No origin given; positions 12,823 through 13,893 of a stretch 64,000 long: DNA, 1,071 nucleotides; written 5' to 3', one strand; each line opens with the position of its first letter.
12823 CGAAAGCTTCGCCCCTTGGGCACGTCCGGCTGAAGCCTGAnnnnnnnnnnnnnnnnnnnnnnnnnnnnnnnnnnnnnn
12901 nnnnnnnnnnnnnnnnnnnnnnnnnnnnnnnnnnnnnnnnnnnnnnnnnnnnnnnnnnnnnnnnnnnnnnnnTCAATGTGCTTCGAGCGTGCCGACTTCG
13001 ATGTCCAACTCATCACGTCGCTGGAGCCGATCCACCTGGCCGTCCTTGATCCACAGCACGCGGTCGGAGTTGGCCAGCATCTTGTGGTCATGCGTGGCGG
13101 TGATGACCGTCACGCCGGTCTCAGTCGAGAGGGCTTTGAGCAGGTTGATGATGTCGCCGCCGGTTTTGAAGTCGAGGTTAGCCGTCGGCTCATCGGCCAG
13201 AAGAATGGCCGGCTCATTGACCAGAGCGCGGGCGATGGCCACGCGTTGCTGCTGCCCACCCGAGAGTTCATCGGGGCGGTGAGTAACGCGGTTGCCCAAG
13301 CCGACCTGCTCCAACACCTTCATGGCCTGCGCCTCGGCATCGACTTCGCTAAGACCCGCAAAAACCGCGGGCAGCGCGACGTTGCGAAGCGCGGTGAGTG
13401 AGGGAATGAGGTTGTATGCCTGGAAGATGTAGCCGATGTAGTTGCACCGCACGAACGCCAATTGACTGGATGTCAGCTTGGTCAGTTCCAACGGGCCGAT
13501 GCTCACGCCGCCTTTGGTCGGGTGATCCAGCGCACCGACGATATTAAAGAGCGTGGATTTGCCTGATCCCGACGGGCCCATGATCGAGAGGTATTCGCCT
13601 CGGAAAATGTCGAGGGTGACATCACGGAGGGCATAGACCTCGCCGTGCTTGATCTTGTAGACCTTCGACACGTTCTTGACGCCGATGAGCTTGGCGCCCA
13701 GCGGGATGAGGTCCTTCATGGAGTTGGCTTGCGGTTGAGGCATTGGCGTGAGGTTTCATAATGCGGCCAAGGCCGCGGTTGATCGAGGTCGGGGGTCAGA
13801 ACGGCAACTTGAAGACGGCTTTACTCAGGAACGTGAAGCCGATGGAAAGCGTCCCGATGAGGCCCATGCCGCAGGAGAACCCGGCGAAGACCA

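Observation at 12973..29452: Uncharacterised eight-gene envelope cluster: two MacB-type ATPases, two FtsX permeases, two large polytopic membrane proteins, a PqqD-like protein and an unknown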

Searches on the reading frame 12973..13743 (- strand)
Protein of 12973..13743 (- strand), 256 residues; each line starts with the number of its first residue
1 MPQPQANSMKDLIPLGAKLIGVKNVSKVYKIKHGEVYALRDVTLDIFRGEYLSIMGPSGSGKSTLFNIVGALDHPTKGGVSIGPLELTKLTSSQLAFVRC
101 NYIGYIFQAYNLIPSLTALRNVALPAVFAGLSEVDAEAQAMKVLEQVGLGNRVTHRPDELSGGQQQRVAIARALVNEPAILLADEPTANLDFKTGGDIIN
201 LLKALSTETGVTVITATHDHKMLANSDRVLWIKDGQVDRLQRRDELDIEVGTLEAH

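Call 3: search_protein_families(library=pfam, proteins=[window:12973-13743:-], max_evalue=0.01)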
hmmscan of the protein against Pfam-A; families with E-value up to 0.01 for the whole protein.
window:12973-13743:- (256 aa): 5 families
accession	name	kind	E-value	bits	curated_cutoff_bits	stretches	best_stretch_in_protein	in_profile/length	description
PF00005.33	ABC_tran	-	1.1e-32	113.9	25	1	39-188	1-137/137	ABC transporter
PF02463.25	SMC_N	-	4.9e-08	33.1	40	1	47-233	22-212/220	RecF/RecN/SMC N terminal domain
PF13304.12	AAA_21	-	1.2e-05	26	27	0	149-219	227-299/304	AAA domain, putative AbiEii toxin, Type IV TA system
PF13555.12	AAA_29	-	0.0015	18.6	27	1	43-66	16-39/61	P-loop containing region of AAA domain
PF13191.12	AAA_16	-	0.0032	18.4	32.6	1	36-156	9-104/167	AAA ATPase domain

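Call 4: search_protein_families(library=ncbifam, proteins=[window:12973-13743:-], max_evalue=0.01)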
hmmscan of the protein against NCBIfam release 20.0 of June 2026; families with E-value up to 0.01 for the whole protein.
window:12973-13743:- (256 aa): 190 families (the best 25 are shown)
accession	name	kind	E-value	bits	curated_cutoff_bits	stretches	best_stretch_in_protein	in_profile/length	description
TIGR02211.1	LolD_lipo_ex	equivalog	2e-66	223.7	307.75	1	20-237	2-219/221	lipoprotein-releasing ABC transporter ATP-binding protein LolD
NF007826.0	PRK10535.1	equivalog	7.5e-65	219.4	966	1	18-238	3-222/648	macrolide ABC transporter ATP-binding protein/permease MacB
NF038007.1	ABC_ATP_DarD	equivalog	3.2e-64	216.4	375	1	20-236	2-217/218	darobactin export ABC transporter ATP-binding protein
TIGR02982.1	heterocyst_DevA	subfamily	3.8e-60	203.2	295.8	1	20-237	2-219/220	ABC exporter ATP-binding subunit, DevA family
NF007879.0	PRK10584.1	equivalog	9.3e-59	198.9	336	1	20-237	7-224/228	putative ABC transporter ATP-binding protein YbbA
NF008639.0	PRK11629.1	equivalog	1.9e-58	197.6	360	1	19-238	6-225/234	lipoprotein-releasing ABC transporter ATP-binding protein LolD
TIGR02673.1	FtsE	equivalog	3.3e-58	196.9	264.85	1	20-235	2-213/214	cell division ATP-binding protein FtsE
TIGR03608.1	L_ocin_972_ABC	subfamily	3.1e-53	180.3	254.85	1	23-230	2-204/206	putative bacteriocin export ABC transporter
NF040933.2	ABC_arch_GlcV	equivalog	2.7e-51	174.5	450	1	20-244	3-227/357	glucose ABC transporter ATP-binding protein GlcV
TIGR02315.1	ABC_phnC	equivalog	3.7e-51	173.9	266.1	1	20-237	2-224/243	phosphonate ABC transporter ATP-binding protein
TIGR02314.1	ABC_MetN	equivalog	1.1e-47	162.7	499.7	1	20-235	2-217/343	methionine ABC transporter ATP-binding protein MetN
NF006987.0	PRK09452.1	equivalog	4.4e-47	160.6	482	1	18-239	16-228/378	spermidine/putrescine ABC transporter ATP-binding protein PotA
NF007027.0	PRK09493.1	equivalog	1.5e-46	158.7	379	1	20-238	2-215/240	glutamine ABC transporter ATP-binding protein GlnQ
TIGR03265.1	PhnT2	equivalog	4.5e-46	157.7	457.7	1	22-240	7-216/353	putative 2-aminoethylphosphonate ABC transporter ATP-binding protein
TIGR01186.1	proV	subfamily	1.3e-44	152.8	326.6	1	33-244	3-215/363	betaine/proline/choline family ABC transporter ATP-binding protein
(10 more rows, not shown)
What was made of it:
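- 12973..13743 (-): ABC ATPase 2 (LolD/MacB/DarD type), 50% identical to ATPase 1. ABC_tran 1e-32; LolD 2e-66 (calls 3, 4).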

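Call 55: search_protein_families(library=padloc, proteins=[window:12973-13743:-], max_evalue=0.001)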
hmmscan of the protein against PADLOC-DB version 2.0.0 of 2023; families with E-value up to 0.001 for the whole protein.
window:12973-13743:- (256 aa): 8 families
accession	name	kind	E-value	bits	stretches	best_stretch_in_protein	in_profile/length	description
PDLC04135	mad3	-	4.5e-33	113.3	2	151-238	255-343/374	mads_3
PDLC04140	mad8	-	6.5e-11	40.3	1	36-224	14-238/314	mads_8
PDLC04164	AriA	-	8.6e-07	26.8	1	158-234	170-249/253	-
PDLC02335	AbiLi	-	9.7e-07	26.1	1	53-230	80-243/326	AbiLi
PDLC02980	AriA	-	2.1e-06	26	0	139-219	199-299/304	-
PDLC04213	HEC-02A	-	7e-06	23.8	1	173-223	227-276/337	-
PDLC02914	ATPase-Toprim_I-B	-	1.3e-05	22.6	1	125-226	153-251/443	-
PDLC04242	PDC-M01A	-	0.001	15.4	0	157-228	401-475/566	-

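Call 80: list_cluster_members(proteins=[window:12973-13743:-, window:13796-15922:-, window:16073-21079:-, window:21076-21873:-, window:21966-23435:-, window:23504-23953:-, window:23978-24832:-, window:24854-27346:-, window:27635-29452:+])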
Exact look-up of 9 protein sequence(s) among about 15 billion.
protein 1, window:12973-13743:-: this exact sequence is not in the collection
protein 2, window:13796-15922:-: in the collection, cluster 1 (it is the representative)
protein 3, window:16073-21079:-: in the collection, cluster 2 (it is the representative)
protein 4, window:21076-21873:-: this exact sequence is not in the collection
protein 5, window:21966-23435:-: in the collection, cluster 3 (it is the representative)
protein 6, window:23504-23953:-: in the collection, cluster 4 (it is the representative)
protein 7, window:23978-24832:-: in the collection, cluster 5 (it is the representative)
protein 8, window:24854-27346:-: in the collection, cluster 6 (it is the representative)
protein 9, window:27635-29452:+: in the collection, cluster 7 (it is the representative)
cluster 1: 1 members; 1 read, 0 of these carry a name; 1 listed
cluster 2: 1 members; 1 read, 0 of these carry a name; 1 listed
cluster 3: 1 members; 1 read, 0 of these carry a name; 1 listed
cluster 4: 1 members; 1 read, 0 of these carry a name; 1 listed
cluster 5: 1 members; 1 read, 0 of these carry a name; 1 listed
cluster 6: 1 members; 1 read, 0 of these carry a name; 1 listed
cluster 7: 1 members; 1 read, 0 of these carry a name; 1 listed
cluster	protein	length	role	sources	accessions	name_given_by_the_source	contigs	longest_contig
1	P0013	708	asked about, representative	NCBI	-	-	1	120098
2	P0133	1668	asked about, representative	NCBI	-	-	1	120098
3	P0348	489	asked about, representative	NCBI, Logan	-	-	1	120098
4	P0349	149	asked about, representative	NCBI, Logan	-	-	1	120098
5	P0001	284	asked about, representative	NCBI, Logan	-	-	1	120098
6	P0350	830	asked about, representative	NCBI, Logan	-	-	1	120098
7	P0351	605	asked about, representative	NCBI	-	-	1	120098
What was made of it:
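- Checked: An exact-sequence look-up matched independent gene calls for six of them: OPT-like 708 aa, giant 1668 aa, FtsX 489 aa, PqqD 149 aa, unknown 284 aa, and DUF6785 830 aa starting at GTG 27346 (call 80).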
